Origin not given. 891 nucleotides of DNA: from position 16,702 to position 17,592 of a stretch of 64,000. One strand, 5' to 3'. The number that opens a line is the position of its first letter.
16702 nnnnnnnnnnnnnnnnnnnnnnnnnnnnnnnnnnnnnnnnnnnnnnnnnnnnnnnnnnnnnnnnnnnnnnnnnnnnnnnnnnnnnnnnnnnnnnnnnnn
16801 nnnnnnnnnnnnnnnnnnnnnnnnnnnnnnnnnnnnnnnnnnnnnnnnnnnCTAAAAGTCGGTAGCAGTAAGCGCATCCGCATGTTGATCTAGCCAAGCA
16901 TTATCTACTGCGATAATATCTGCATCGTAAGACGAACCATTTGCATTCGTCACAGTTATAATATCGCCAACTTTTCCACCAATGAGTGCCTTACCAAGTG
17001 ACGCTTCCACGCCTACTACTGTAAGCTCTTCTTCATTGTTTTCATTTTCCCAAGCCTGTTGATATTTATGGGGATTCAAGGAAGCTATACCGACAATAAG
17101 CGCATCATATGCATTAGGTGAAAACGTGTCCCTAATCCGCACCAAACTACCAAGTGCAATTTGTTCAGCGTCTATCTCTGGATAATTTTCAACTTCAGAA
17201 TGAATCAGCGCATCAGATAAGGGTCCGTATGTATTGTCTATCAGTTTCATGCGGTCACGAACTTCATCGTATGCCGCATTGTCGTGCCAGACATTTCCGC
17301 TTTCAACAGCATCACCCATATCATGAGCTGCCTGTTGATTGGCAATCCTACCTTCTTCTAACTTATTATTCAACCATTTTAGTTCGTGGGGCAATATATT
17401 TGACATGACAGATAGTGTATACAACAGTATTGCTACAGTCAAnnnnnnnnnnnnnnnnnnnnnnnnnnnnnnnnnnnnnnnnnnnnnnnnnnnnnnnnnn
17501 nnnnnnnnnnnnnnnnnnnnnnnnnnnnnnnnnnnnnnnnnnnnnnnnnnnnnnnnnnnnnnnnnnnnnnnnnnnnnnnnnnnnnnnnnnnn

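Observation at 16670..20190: AT-rich tRNA-Leu-proximal island with a kinase / SAM-methyltransferase / CYTH operon and a divergent GreA-like factor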

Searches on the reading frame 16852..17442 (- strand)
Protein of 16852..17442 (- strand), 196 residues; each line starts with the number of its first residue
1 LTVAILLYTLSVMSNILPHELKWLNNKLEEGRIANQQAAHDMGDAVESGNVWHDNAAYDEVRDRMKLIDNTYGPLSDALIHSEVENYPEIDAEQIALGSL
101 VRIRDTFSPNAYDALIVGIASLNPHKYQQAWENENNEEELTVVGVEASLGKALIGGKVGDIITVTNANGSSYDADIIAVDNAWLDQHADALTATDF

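Call 4: search_protein_families(library=pfam, proteins=[window:16852-17442:-], max_evalue=0.1)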
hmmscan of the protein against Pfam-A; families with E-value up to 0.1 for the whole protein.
window:16852-17442:- (196 aa): 1 family
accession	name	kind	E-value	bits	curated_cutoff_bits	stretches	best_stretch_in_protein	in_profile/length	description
PF01272.25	GreA_GreB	-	2.6e-06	27.8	26.9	1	94-180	5-76/77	Transcription elongation factor, GreA/GreB, C-term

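Call 5: search_protein_families(library=ncbifam, proteins=[window:16852-17442:-], max_evalue=0.1)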
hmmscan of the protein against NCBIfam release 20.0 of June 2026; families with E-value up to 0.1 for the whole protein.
window:16852-17442:- (196 aa): 10 families
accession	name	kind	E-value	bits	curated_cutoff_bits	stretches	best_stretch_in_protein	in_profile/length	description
TIGR01462.1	greA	subfamily_domain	2e-11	44.2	139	1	19-179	12-150/151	transcription elongation factor GreA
NF001261.0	PRK00226.1-2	equivalog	9.1e-11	41.9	167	1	17-171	14-147/157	transcription elongation factor GreA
NF001263.0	PRK00226.1-4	equivalog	6.1e-10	39.2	145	1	17-180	17-158/160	transcription elongation factor GreA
NF001260.0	PRK00226.1-1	equivalog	2.5e-06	27.2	234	1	28-181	20-158/160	transcription elongation factor GreA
NF001262.0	PRK00226.1-3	equivalog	8e-06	25.7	161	1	24-178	17-158/165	transcription elongation factor GreA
NF001264.0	PRK00226.1-5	equivalog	0.0001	22.1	180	1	36-179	27-155/158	transcription elongation factor GreA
NF002506.1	PRK01885.1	equivalog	0.003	17.3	188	1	53-171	42-145/156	transcription elongation factor GreB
NF011309.0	PRK14720.1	equivalog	0.0031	15.7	714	1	36-165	773-887/906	transcription elongation factor GreA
NF004396.0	PRK05753.1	equivalog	0.0072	16.1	109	1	140-181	86-127/137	nucleoside diphosphate kinase regulator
NF004548.0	PRK05892.1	equivalog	0.022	14.7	126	1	135-177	111-152/158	nucleoside diphosphate kinase regulator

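Call 6: search_protein_families(library=padloc, proteins=[window:16852-17442:-], max_evalue=0.1)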
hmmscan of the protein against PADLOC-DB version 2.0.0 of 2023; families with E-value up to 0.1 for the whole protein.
window:16852-17442:- (196 aa): 0 families

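Call 31: search_solved_structures(query=A3, max_evalue=1)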
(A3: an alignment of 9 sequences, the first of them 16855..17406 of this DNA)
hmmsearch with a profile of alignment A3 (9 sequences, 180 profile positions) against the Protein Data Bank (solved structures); distinct sequences matched with E-value up to 1: 11.
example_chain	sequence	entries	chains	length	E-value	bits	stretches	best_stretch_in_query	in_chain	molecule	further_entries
4wqt_X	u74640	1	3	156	1.8e-15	60.4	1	3-156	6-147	RNA cleavage stimulating factor (GreA/Gfh1 chimeric protein Gre-C1)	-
2etn_A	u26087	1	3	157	8.4e-13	51.7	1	3-162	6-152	anti-cleavage anti-GreA transcription factor Gfh1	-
2f23_A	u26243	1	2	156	3.8e-12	49.5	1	3-161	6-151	Anti-cleavage anti-greA transcription factor gfh1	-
2eul_A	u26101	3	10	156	4.9e-12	49.2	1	3-156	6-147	anti-cleavage anti-GreA transcription factor Gfh1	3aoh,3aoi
2p4v_A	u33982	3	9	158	3.8e-09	39.8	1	41-163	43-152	Transcription elongation factor greB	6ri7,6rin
1grj_A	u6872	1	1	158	2.6e-08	37.1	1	10-165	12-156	GREA PROTEIN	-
2pn0_A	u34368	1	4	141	1.4e-06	31.4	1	63-165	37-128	Prokaryotic transcription elongation factor GreA/GreB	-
3bmb_A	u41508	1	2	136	0.00017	24.6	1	104-165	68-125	Regulator of nucleoside diphosphate kinase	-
5y81_E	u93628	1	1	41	0.19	14.7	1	2-36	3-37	Chromatin modification-related protein EAF1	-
7saf_A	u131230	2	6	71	0.55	13.2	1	4-48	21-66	General control transcription factor GCN4/M protein chimera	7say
3qc5_X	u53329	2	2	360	0.98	12.3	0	43-131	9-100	Platelet binding protein GspB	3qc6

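Call 47: find_homologous_proteins(query=window:16855-17406:-)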
Query window:16855-17406:- (184 aa): 2 proteins with E <= 0.001 among 123 candidates.
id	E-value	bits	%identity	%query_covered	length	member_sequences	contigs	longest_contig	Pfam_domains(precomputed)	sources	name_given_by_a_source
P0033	2.2e-116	404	100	100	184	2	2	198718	PF01272.26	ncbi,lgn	-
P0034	8.8e-47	177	50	98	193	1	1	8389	PF01272.26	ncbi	-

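Call 79: find_related_loci(query=A3, collection=metagenome_contigs, flank=5000)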
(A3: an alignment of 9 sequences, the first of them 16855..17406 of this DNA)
Query A3 (184 aa) in metagenome_contigs; peptide patterns used: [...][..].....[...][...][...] (x = any residue, [..] = any of these).
95 stretches matched a pattern; 35 encode a relative of the query (tblastn E <= 1e-3); 35 distinct loci.
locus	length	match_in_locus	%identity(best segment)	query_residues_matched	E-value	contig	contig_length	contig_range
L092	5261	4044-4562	31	1-172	2e-16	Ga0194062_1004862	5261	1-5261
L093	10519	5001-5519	27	1-172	5e-12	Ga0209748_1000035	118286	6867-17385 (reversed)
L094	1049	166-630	28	1-172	5e-11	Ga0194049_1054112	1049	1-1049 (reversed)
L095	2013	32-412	30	5-153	8e-11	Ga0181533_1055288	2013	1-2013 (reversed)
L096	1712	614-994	30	5-153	2e-10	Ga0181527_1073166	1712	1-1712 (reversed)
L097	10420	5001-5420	28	1-148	2e-9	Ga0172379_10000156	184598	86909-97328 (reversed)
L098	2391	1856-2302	24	8-167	1e-7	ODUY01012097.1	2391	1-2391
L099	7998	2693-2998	31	33-148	1e-7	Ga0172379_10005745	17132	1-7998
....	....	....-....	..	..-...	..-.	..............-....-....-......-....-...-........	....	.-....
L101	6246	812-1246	24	2-167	2e-7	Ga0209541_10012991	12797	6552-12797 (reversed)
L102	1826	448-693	34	9-91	1e-7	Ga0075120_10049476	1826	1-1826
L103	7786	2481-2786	31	33-148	2e-7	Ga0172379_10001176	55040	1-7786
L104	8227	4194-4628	28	12-168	4e-7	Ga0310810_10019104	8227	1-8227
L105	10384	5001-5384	26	26-168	4e-7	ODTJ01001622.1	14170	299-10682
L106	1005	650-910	32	9-91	3e-7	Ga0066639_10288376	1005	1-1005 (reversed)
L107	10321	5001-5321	22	35-157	9e-7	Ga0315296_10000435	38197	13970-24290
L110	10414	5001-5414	24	1-148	2e-6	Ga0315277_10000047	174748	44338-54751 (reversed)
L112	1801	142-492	25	37-167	3e-6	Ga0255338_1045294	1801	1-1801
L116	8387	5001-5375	25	5-148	2e-5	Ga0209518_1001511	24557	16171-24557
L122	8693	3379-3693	29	31-148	1e-4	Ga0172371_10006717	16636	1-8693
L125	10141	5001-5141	32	4-56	3e-4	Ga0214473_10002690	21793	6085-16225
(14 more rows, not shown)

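Call 84: search_protein_families(library=pfam, proteins=[L097:3185-4888:+, L099:3054-3668:+, L099:3668-4879:+, L107:5370-7409:+, L107:3281-4657:+, L110:5482-6303:-, L116:5468-6388:+, L125:5461-6996:+, L122:3925-4497:+, L122:4525-4980:+], max_evalue=0.001)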
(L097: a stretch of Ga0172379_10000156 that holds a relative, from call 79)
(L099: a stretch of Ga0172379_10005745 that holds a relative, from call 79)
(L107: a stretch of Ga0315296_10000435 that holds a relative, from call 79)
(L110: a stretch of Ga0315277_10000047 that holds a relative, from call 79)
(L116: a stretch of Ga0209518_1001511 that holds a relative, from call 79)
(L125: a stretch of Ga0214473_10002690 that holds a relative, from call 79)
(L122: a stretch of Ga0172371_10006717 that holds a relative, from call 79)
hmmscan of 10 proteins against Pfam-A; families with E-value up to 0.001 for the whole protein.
L097:3185-4888:+ (568 aa): 8 families
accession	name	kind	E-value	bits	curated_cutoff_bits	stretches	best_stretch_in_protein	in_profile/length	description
PF01928.26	CYTH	-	9.6e-22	78.1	23.2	1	383-558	1-179/179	CYTH domain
PF13649.12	Methyltransf_25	-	5.8e-10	40.2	27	1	216-304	1-92/97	Methyltransferase domain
PF00293.34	NUDIX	-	7.8e-10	39.3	21.1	1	38-129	5-99/134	NUDIX domain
PF08241.18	Methyltransf_11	-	8.1e-08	33.2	21.2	1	218-300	2-82/95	Methyltransferase domain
PF13489.12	Methyltransf_23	-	1.5e-05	25.2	27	1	209-319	19-122/164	Methyltransferase domain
PF13847.12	Methyltransf_31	-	2.4e-05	24.5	27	1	214-291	5-89/145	Methyltransferase domain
PF01739.24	CheR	-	0.00064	19.6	27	1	256-304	115-164/195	CheR methyltransferase, SAM binding domain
PF08242.18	Methyltransf_12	-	0.00084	20.5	30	0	218-303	2-90/98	Methyltransferase domain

L099:3054-3668:+ (205 aa): 9 families
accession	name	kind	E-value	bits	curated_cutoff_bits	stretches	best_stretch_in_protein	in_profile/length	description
PF02223.23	Thymidylate_kin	-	4.5e-21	75.8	27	1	25-174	1-164/185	Thymidylate kinase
PF13238.12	AAA_18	-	2.1e-08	35.1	29.4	1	23-160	1-120/128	AAA domain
PF13521.12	AAA_28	-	3e-06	28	27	1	23-132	2-109/164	AAA domain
PF20720.3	nSTAND3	-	4.2e-06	27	27.2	1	19-85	16-78/155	Novel STAND NTPase 3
PF13207.12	AAA_17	-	8e-05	23.4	27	1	27-155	2-127/136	AAA domain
PF13401.12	AAA_22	-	0.00019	22.2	27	1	20-55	5-33/130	AAA domain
PF02367.23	TsaE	-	0.0002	21.8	26.6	1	19-61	20-61/128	Threonylcarbamoyl adenosine biosynthesis protein TsaE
PF13671.12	AAA_33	-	0.00039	21.2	27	0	23-52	2-31/143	AAA domain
PF01712.25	dNK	-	0.00042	20.6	27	1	23-60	1-38/203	Deoxynucleoside kinase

L099:3668-4879:+ (404 aa): 4 families
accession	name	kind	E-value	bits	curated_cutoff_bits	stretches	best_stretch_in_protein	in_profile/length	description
PF13649.12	Methyltransf_25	-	8.1e-08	33.3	27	1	238-315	2-81/97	Methyltransferase domain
PF08241.18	Methyltransf_11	-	1.9e-07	32.1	21.2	1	238-317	1-79/95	Methyltransferase domain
PF13847.12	Methyltransf_31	-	1.9e-05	24.8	27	1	235-345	5-121/145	Methyltransferase domain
PF00293.34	NUDIX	-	4.1e-05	24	21.1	1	56-159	3-107/134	NUDIX domain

L107:5370-7409:+ (680 aa): 9 families
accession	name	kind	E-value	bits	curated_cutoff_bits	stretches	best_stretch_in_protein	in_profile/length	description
PF17191.10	RecG_wedge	-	2.1e-27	96.1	23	1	15-170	8-159/162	RecG wedge domain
PF00270.35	DEAD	-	8.9e-24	84.5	26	1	268-421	1-163/167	DEAD/DEAH box helicase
PF00271.37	Helicase_C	-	2.4e-20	73.3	23.5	1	458-578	6-109/110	Helicase conserved C-terminal domain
PF04851.21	ResIII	-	7.8e-14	52.3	22.5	1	265-417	2-162/164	Type III restriction enzyme, res subunit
PF19833.4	RecG_dom3_C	-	9.2e-11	42.1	26.8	1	605-657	1-55/87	ATP-dependent DNA helicase RecG, domain 3, C-terminal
PF01336.31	tRNA_anti-codon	-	2.4e-08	34.2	27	1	62-135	3-75/75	OB-fold nucleic acid binding domain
PF22590.2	Cas3-like_C_2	-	5.8e-08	33.4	27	1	487-579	9-105/106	CRISPR-associated nuclease/helicase Cas3, C-terminal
PF13604.12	AAA_30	-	0.00061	20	27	0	267-406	2-114/191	AAA domain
PF07517.20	SecA_DEAD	-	0.00069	19.4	24.6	0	291-356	94-159/290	SecA DEAD-like domain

L107:3281-4657:+ (459 aa): 3 families
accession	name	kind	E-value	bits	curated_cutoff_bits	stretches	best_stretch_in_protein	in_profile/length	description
PF00579.31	tRNA-synt_1b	-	4.2e-63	213.8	21.1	1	80-367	2-291/292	tRNA synthetases class I (W and Y)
PF01479.30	S4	-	4.8e-06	26.6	22.8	1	398-431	10-43/48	S4 domain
PF16714.10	TyrRSs_C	-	0.00048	20.4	30.6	0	390-418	22-50/120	Tyrosyl-tRNA synthetase C-terminal domain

L110:5482-6303:- (274 aa): 0 families

L116:5468-6388:+ (307 aa): 0 families

L125:5461-6996:+ (512 aa): 3 families
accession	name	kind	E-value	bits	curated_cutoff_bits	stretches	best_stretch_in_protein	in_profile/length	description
PF13472.12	Lipase_GDSL_2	-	1.7e-22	81.2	32.9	1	6-187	1-177/178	GDSL-like Lipase/Acylhydrolase family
PF00657.28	Lipase_GDSL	-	1.5e-18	68.2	23.6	1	4-191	1-206/208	GDSL-like Lipase/Acylhydrolase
PF09062.15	Endonuc_subdom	-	0.00094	20.4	24.4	0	161-211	5-57/98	PI-PfuI Endonuclease subdomain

L122:3925-4497:+ (191 aa): 1 family
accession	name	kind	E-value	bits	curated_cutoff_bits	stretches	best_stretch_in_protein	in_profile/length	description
PF01928.26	CYTH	-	5.3e-07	30.1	23.2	1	43-150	42-163/179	CYTH domain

L122:4525-4980:+ (152 aa): 2 families
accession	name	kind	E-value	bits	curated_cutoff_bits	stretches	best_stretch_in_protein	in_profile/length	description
PF00293.34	NUDIX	-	2e-14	54.2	21.1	1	14-122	10-119/134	NUDIX domain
PF14815.12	NUDIX_4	-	0.00089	19.5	35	0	14-123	4-101/113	NUDIX domain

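Call 87: search_solved_structures(query=L097:3185-4888:+, max_evalue=0.01)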
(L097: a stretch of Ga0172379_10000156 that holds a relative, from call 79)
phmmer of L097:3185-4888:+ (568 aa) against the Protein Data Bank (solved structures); distinct sequences matched with E-value up to 0.01: 8.
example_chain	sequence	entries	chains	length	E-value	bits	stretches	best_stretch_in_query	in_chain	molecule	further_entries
2een_A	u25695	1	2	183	4.4e-13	51.7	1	383-564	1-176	Hypothetical protein PH1819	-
7ns8_A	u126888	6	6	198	1.6e-11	46.6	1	385-564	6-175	Triphosphate tunnel metalloenzyme Saci_0718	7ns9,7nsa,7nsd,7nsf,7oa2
3dtn_A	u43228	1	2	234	1.4e-05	26.9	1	209-308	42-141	Putative Methyltransferase MM_2633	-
4kyx_A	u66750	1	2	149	0.0013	20.5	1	43-106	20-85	ADP-ribose pyrophosphatase MutT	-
5wy6_E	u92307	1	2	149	0.0019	19.9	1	63-107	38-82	Nudix hydrolase 1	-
6fl4_A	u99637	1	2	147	0.0035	19.1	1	63-107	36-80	Nudix hydrolase 1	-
5gp0_E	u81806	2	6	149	0.0036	19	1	63-107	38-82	Nudix hydrolase 1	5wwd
6dby_A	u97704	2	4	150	0.0037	19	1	62-107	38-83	Nudix hydrolase 1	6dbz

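Call 88: search_solved_structures(query=L099:3668-4879:+, max_evalue=0.01)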
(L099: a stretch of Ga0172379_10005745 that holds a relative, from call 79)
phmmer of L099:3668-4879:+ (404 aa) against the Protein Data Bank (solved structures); distinct sequences matched with E-value up to 0.01: 0.
